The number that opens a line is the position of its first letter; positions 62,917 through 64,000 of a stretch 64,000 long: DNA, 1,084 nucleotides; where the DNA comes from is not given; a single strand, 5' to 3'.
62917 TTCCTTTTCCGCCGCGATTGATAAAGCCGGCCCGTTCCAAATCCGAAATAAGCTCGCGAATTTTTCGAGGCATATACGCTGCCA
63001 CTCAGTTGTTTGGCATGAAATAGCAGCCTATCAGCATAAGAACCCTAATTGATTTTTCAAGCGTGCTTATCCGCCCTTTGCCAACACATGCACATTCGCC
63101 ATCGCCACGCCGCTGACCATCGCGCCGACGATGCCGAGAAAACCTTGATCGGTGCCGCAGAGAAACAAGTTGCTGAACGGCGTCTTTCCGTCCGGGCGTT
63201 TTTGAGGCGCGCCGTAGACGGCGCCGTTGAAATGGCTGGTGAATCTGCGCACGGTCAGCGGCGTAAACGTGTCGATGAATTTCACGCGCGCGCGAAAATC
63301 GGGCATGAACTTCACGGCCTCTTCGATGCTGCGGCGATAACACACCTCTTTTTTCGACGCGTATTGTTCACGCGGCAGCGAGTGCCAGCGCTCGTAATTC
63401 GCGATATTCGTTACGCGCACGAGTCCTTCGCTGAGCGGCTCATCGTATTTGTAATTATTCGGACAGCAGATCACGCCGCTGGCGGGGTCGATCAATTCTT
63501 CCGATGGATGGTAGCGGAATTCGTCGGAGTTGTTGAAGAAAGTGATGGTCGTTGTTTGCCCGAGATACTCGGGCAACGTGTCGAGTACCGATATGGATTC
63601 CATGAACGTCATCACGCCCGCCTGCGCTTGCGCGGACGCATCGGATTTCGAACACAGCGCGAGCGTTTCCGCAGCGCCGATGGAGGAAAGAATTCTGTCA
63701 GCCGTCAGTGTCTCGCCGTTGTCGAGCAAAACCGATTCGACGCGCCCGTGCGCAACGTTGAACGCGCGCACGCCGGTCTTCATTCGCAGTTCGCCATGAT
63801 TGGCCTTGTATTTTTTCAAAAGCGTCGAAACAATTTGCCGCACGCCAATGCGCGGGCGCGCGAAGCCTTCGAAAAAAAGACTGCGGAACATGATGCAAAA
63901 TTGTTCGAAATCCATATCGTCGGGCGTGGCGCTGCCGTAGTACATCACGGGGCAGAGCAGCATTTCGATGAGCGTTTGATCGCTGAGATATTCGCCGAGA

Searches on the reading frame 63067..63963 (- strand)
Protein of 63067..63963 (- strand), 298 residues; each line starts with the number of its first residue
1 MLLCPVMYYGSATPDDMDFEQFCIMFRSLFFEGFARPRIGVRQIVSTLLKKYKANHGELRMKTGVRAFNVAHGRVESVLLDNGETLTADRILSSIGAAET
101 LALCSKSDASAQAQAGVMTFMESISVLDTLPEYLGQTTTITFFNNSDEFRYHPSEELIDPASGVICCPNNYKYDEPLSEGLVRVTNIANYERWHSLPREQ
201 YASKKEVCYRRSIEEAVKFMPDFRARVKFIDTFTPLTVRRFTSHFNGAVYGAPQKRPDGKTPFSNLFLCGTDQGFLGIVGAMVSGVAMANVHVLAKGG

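Call 63: search_protein_families(library=pfam, proteins=[window:63067-63963:-], max_evalue=0.00001)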
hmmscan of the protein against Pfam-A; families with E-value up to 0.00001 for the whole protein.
window:63067-63963:- (298 aa): 0 families

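Call 72: find_encoding_contigs(protein=window:63067-63963:-, flank=10000, max_places=2)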
Protein window:63067-63963:- (298 aa): no gene with exactly this product is on record in the collection.
